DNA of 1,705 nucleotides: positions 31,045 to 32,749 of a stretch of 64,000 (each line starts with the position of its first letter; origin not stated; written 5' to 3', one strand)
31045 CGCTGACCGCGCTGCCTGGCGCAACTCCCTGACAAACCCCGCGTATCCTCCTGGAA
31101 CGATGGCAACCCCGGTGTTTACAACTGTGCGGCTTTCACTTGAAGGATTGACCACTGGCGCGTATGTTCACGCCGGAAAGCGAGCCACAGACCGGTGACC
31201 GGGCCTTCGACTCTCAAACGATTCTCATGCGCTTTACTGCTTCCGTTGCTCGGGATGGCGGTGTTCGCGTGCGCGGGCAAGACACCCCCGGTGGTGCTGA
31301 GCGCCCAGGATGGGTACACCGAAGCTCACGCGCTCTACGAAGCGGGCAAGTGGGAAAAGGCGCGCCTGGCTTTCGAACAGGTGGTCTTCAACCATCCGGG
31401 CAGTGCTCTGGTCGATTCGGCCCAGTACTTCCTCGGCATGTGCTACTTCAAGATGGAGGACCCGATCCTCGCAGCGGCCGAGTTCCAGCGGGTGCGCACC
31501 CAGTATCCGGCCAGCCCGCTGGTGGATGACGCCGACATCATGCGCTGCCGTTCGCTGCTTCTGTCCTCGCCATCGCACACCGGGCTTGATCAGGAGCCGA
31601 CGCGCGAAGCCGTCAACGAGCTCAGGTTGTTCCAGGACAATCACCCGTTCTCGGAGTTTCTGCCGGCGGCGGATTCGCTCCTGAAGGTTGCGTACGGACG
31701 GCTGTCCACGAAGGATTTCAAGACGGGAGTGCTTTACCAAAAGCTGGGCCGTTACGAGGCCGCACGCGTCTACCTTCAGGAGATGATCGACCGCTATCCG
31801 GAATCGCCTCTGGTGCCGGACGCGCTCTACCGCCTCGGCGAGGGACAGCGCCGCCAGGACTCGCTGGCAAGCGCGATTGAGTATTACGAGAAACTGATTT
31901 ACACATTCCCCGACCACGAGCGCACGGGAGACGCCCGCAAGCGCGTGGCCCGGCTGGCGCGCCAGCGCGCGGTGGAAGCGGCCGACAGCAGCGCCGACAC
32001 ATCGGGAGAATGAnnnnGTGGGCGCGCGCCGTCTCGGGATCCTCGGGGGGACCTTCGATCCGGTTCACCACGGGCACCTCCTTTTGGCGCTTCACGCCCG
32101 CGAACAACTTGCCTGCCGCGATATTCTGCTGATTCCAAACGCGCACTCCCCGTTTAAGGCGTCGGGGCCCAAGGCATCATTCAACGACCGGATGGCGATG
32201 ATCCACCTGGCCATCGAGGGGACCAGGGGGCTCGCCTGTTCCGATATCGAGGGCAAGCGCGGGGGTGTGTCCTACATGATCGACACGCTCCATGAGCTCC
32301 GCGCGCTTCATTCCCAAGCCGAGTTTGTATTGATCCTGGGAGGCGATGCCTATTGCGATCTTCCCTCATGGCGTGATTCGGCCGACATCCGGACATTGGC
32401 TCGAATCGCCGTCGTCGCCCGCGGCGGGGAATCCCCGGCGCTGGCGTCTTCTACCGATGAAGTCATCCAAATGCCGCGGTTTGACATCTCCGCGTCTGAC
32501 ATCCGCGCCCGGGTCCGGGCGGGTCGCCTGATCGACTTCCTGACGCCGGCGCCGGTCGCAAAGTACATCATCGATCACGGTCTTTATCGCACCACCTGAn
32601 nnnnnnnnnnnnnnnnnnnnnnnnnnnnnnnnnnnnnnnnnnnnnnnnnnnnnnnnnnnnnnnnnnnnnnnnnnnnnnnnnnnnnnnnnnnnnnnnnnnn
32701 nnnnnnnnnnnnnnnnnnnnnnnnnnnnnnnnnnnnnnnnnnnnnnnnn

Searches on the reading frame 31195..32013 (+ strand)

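Call 3: search_protein_families(library=pfam, proteins=[window:31195-32013:+], max_evalue=0.01)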
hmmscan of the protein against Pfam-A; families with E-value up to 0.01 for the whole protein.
window:31195-32013:+ (272 aa): 14 families
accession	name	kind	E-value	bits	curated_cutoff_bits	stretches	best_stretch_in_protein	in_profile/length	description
PF13174.12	TPR_6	-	9.2e-24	82.9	26.3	3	175-204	4-33/33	Tetratricopeptide repeat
PF13525.12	YfiO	-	1.7e-20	74.1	25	1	37-216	5-186/203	Outer membrane lipoprotein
PF07719.23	TPR_2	-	6.5e-18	63.8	27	2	208-241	1-34/34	Tetratricopeptide repeat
PF13432.12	TPR_16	-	4e-16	59.6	32.7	2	41-108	1-65/65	Tetratricopeptide repeat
PF00515.34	TPR_1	-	3.7e-14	52.3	27.8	1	178-203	8-33/34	Tetratricopeptide repeat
PF13428.12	TPR_14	-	5.3e-13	48.7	23.5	0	180-206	10-36/44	Tetratricopeptide repeat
PF13424.12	TPR_12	-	8.7e-10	39.1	30.1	1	178-233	10-70/77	Tetratricopeptide repeat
PF13181.12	TPR_8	-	3.3e-09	36.6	25.7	0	178-203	8-33/34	Tetratricopeptide repeat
PF14559.12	TPR_19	-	5.9e-08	33.4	25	1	184-243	4-60/68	Tetratricopeptide repeat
PF13512.12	TPR_18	-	7.6e-08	33.1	21.9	0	36-117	9-90/145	Tetratricopeptide repeat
PF13371.12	TPR_9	-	3.4e-07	30.6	35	1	177-206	35-64/73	Tetratricopeptide repeat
PF16068.10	DUF4810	-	0.0018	19.2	34.7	0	177-204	51-78/85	Domain of unknown function (DUF4810)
PF13374.12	TPR_10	-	0.003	17.9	27.5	0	178-201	9-32/42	Tetratricopeptide repeat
PF12895.13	ANAPC3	-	0.0052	17.5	27.2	0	37-88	23-70/82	Anaphase-promoting complex, cyclosome, subunit 3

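Call 4: search_protein_families(library=ncbifam, proteins=[window:31195-32013:+], max_evalue=0.01)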
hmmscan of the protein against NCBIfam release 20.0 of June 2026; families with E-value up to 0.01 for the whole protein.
window:31195-32013:+ (272 aa): 10 families
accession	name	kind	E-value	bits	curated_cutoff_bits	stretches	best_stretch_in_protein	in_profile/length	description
TIGR03302.1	OM_YfiO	subfamily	1.4e-36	126.2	81.4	1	12-217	3-212/239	outer membrane protein assembly factor BamD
TIGR02795.1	tol_pal_ybgF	equivalog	9.4e-27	94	90.1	2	174-255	5-86/119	tol-pal system protein YbgF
NF052312.1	T9SS_PorW_SprE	equivalog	1.3e-13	50.5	250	2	152-242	526-617/716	type IX secretion system periplasmic lipoprotein PorW/SprE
NF008068.0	PRK10803.1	equivalog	1.4e-11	44.9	383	2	174-252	183-261/263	cell division protein CpoB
NF008119.0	PRK10866.1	equivalog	1e-07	32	363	1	19-219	13-223/243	outer membrane protein assembly factor BamD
NF040959.1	MamA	equivalog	1.6e-06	27.7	200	1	177-245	43-108/204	magnetosome protein MamA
NF053852.1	vesicle_Bd0635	exception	8.5e-06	25.6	250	0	172-210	176-214/223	CpoB-like predatory vesicle lipoprotein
NF047507.1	TPR_BatC_Lepto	exception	4.8e-05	22.9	175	0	41-100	62-122/214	TPR repeat-containing protein BatC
TIGR02552.1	LcrH_SycD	equivalog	0.00025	20.8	104.8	1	38-108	19-86/136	SycD/LcrH family type III secretion system chaperone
TIGR02917.1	PEP_TPR_lipo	equivalog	0.0012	16.8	312.2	0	44-109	743-805/899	XrtA/PEP-CTERM system TPR-repeat protein PrsT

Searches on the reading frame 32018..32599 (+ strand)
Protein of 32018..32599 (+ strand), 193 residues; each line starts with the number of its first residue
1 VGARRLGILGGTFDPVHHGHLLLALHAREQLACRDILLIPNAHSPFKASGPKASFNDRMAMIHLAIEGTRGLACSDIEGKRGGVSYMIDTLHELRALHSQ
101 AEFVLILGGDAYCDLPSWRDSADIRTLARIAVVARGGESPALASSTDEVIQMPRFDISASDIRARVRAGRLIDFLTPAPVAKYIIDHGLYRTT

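Call 3: search_protein_families(library=pfam, proteins=[window:32018-32599:+], max_evalue=0.01)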
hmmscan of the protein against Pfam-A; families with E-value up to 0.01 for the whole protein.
window:32018-32599:+ (193 aa): 1 family
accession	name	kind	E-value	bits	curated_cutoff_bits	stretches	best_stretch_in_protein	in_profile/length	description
PF01467.32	CTP_transf_like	-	4e-19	69.6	21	1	8-165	1-133/133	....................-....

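Call 4: search_protein_families(library=ncbifam, proteins=[window:32018-32599:+], max_evalue=0.01)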
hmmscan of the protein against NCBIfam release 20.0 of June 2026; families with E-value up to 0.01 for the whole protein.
window:32018-32599:+ (193 aa): 15 families
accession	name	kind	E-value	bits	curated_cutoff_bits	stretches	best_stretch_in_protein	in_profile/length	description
NF000840.1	PRK00071.1-3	equivalog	4.1e-45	153.7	150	1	3-192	5-200/201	nicotinate-nucleotide adenylyltransferase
TIGR00482.1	TIGR00482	equivalog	3.5e-43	147.9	112.45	1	8-190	1-194/194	nicotinate (nicotinamide) nucleotide adenylyltransferase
NF000839.0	PRK00071.1-1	equivalog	1.7e-42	145.8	187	2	7-144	9-146/219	nicotinate-nucleotide adenylyltransferase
NF000841.0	PRK00071.1-4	equivalog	1.4e-40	139.1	197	1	4-191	7-193/194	nicotinate-nucleotide adenylyltransferase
NF005519.0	PRK07152.1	equivalog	8.2e-34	117.1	315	1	5-191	2-185/361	nicotinate-nucleotide adenylyltransferase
NF000843.0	PRK00071.2-2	equivalog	2.3e-26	92.6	240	1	4-169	12-176/212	nicotinate-nucleotide adenylyltransferase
NF005410.0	PRK06973.1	equivalog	5.2e-26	91.4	214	1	3-137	21-158/243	nicotinate-nucleotide adenylyltransferase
NF000845.0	PRK00071.2-4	equivalog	6.4e-17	61.6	210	1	6-167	10-170/197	nicotinate-nucleotide adenylyltransferase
NF000846.0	PRK00071.2-5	equivalog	1.1e-13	51.2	329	1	4-156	19-170/210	nicotinate-nucleotide adenylyltransferase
NF000842.0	PRK00071.2-1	equivalog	5.3e-08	32.7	167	1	6-192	4-186/191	nicotinate-nucleotide adenylyltransferase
TIGR00125.1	cyt_tran_rel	domain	2.9e-06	27.4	27.7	1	7-66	2-60/65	adenylyltransferase/cytidyltransferase family protein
NF006479.0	PRK08887.1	equivalog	3.1e-05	23.9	164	1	5-192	3-172/174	nicotinate-nicotinamide nucleotide adenylyltransferase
NF001985.0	PRK00777.1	subfamily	0.00086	19.4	104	1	8-29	8-29/157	pantetheine-phosphate adenylyltransferase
TIGR01510.1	coaD_prev_kdtB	equivalog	0.0075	16.3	103.3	1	7-66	2-56/155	pantetheine-phosphate adenylyltransferase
NF003788.0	PRK05379.1-5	equivalog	0.0077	15.6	354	0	9-68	10-67/351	bifunctional nicotinamide-nucleotide adenylyltransferase/Nudix hydroxylase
